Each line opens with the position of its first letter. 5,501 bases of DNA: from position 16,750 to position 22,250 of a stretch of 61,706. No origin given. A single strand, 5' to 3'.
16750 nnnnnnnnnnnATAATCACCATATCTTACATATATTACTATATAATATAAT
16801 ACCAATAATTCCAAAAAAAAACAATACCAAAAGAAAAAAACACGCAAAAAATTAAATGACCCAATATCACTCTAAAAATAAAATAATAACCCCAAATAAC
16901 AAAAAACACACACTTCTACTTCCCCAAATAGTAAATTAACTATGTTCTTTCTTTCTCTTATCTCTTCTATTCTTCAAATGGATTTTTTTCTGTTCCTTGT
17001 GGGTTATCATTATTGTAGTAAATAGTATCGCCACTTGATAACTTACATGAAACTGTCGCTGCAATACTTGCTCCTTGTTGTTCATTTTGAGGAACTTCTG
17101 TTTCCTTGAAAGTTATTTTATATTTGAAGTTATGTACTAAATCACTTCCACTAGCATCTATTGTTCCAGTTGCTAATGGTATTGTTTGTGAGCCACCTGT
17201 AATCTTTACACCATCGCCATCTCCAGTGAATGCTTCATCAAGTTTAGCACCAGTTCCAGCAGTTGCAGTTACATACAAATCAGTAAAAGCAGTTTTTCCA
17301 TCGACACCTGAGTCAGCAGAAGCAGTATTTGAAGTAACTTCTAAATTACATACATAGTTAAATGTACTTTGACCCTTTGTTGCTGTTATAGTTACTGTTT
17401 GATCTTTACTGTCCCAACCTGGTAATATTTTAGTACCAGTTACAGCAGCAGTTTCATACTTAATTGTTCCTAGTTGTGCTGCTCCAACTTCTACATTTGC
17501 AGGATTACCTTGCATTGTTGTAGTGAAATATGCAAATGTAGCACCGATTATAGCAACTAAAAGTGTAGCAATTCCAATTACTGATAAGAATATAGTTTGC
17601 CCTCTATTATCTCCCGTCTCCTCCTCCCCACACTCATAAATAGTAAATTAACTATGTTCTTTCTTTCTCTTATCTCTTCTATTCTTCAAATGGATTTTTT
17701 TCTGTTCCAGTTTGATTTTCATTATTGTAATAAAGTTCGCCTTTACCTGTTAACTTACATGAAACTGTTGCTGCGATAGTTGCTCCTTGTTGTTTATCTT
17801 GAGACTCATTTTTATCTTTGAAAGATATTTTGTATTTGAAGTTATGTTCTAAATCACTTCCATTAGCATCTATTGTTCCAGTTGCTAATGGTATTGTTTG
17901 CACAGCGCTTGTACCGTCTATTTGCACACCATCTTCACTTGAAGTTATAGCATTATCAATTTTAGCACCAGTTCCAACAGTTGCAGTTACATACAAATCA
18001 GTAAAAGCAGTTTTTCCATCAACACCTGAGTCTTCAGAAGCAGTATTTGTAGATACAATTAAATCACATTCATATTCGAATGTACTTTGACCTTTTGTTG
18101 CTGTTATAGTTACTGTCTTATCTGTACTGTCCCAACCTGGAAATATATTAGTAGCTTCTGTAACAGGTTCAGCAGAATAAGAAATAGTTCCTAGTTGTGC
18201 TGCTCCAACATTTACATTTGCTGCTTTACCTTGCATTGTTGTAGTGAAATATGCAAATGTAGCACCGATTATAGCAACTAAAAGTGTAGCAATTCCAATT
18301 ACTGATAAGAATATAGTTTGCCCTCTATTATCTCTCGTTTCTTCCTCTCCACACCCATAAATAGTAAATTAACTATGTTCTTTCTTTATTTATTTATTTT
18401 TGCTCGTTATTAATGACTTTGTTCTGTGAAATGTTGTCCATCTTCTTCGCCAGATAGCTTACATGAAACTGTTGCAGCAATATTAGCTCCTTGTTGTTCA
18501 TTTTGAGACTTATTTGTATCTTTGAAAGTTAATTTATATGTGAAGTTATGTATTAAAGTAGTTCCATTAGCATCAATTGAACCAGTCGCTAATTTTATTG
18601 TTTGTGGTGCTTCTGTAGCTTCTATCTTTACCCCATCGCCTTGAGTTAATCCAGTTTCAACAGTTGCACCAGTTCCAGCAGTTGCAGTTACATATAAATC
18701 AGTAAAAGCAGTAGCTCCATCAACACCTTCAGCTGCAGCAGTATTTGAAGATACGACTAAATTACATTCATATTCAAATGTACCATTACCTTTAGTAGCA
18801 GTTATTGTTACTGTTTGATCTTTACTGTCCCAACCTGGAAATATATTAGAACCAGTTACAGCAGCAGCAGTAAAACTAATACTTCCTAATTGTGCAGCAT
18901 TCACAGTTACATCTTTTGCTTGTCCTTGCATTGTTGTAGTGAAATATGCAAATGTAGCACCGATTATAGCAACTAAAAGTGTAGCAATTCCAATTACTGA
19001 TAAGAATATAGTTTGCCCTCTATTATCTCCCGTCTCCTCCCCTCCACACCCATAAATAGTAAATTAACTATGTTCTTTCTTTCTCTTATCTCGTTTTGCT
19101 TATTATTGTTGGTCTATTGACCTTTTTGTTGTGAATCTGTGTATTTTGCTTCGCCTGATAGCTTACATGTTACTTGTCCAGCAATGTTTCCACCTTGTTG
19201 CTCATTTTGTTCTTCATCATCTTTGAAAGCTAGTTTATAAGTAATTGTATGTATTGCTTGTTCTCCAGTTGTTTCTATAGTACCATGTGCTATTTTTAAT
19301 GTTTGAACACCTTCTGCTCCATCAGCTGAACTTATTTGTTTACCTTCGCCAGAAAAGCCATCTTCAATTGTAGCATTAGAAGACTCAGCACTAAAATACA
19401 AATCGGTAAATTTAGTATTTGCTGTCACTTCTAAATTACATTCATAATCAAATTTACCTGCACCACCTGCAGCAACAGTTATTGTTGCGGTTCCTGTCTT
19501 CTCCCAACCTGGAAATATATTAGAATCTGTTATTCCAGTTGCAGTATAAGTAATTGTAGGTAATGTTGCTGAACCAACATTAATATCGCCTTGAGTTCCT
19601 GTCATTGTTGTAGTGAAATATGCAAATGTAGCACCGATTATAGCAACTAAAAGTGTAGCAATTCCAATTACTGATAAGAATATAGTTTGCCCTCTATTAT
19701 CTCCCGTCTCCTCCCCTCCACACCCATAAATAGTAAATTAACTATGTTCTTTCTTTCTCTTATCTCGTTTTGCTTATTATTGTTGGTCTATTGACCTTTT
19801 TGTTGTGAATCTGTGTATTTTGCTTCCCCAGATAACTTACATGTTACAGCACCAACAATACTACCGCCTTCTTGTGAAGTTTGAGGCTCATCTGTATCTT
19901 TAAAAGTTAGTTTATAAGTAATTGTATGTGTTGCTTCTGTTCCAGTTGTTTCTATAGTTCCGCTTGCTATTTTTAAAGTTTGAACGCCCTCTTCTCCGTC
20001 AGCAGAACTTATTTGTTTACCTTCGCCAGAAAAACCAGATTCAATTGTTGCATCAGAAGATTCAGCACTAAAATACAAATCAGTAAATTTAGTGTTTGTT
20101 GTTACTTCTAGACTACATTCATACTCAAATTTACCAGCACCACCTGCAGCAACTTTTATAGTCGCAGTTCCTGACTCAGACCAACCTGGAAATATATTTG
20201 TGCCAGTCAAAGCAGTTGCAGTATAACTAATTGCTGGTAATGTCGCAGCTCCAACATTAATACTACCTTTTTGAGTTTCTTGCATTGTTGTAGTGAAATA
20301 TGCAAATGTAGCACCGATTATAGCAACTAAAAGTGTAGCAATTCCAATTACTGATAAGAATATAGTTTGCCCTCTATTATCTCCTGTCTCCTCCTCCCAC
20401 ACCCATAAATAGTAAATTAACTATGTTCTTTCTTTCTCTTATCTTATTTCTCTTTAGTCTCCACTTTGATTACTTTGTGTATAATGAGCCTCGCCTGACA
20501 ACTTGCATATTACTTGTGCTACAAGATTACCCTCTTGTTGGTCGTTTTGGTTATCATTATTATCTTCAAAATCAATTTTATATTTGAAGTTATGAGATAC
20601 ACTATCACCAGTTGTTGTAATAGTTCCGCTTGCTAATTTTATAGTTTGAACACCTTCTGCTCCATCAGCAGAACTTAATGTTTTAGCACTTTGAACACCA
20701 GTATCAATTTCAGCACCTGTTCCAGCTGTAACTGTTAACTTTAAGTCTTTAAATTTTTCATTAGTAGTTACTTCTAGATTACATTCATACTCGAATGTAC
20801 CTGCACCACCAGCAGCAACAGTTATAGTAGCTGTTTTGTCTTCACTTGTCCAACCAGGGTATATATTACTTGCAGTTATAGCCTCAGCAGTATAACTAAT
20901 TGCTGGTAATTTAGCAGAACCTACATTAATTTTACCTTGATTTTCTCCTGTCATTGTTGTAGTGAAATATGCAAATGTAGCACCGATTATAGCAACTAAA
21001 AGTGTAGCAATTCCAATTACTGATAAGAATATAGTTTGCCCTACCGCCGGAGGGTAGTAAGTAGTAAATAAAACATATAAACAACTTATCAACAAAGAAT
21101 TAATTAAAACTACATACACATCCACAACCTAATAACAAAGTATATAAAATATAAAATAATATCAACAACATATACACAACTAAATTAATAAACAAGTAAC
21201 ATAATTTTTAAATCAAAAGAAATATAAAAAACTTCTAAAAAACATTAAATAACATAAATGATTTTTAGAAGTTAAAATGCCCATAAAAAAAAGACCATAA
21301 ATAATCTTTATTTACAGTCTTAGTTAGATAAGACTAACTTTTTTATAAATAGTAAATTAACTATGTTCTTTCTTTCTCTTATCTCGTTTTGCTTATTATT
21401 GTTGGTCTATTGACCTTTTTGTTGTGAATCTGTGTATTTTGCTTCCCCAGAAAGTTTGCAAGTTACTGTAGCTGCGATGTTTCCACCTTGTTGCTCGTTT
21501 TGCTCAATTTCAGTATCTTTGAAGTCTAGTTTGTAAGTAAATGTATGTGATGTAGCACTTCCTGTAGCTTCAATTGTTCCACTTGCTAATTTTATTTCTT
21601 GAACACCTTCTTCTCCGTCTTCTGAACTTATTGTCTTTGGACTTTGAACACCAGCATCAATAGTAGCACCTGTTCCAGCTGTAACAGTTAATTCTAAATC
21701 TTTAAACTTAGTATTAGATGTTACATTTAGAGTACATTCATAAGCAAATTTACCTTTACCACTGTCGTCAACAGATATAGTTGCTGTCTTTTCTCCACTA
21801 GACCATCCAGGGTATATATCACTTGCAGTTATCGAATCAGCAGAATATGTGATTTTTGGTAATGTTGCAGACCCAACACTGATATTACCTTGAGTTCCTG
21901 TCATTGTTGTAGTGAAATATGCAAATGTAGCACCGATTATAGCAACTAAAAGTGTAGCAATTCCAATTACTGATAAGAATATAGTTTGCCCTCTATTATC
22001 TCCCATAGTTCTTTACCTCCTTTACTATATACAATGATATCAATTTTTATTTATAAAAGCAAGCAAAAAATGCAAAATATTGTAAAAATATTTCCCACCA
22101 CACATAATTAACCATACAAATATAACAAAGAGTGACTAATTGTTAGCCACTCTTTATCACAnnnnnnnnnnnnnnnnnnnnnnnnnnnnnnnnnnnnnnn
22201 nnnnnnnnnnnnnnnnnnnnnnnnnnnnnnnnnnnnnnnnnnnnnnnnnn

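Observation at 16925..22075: Seven tandem secreted-protein cassettes: one canonical expression copy and downstream copies that keep full open frames but lack a start codon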

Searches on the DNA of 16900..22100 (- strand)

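Call 49: search_dna_similar(query=window:16900-22100:-, collection=plasmids, mode=near, max_rows=5)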
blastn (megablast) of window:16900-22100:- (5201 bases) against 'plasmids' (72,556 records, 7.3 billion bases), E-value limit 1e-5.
No match.

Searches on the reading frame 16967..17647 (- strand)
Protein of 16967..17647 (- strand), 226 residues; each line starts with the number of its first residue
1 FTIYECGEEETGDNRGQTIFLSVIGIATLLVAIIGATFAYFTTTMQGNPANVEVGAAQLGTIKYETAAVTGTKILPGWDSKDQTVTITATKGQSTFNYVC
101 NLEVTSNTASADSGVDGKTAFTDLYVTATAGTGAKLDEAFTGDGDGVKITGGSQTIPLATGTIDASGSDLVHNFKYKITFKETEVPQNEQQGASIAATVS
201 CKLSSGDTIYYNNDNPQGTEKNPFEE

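Call 7: search_protein_families(library=pfam, proteins=[window:16967-17647:-], max_evalue=0.01)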
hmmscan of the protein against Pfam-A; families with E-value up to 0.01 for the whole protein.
window:16967-17647:- (226 aa): 0 families

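Call 8: search_protein_families(library=ncbifam, proteins=[window:16967-17647:-], max_evalue=0.01)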
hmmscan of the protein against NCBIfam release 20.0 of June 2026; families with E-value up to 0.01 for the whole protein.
window:16967-17647:- (226 aa): 0 families

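Call 30: find_encoding_contigs(protein=window:16967-17515:-, flank=3000, max_places=10)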
Protein window:16967-17515:- (182 aa): no gene with exactly this product is on record in the collection.

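Call 53: find_homologous_proteins(query=window:16967-17617:-, max_evalue=1e-20)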
Query window:16967-17617:- (216 aa): 241 proteins with E <= 1e-20 among 1700 candidates; the best 120 are listed.
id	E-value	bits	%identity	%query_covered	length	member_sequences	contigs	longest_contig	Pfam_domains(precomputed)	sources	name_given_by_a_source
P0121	5.2e-112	391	100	84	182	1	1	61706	-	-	-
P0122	1.2e-71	259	71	84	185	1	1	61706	-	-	-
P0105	5.5e-57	211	69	74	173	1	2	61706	-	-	-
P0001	7.5e-47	178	54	89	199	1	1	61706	-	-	-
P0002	2.7e-42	163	51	94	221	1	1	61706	-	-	-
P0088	3.2e-41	160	46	98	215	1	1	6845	-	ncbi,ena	-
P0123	1.0e-39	155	42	95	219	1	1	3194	-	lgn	-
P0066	1.1e-39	155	47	98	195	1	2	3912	-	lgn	-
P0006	3.6e-39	153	45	98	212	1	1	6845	-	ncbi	-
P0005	4.7e-39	152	46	100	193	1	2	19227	-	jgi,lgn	-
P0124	5.5e-39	152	47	98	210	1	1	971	-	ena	-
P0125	7.1e-39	152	47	98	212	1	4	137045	-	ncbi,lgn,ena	-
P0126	7.2e-39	152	47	98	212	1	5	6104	-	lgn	-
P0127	8.3e-39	152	45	98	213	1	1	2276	-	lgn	-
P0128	8.8e-39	152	47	98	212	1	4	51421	-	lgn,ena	-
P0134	2.2e-37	147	45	98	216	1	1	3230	PF12389.14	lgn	-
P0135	3.2e-37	147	46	94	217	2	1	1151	PF12389.14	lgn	-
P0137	8.7e-36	142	44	94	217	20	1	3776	PF12389.14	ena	-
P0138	1.1e-35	141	44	94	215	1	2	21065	PF12389.14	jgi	-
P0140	3.2e-35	140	42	96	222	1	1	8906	PF12389.14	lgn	-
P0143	2.9e-34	137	43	95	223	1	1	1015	PF12389.14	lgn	-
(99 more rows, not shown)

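Call 55: find_encoding_contigs(protein=P0122, flank=3000, max_places=10)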
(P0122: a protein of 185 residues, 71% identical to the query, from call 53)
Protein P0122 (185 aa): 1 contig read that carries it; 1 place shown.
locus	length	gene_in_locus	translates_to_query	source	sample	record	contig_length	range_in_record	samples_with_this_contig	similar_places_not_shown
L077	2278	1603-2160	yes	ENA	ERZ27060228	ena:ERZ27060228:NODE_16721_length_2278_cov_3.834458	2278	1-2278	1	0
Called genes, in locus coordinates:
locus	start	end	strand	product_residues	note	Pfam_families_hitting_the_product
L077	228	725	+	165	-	-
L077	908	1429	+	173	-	-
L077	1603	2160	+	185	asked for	-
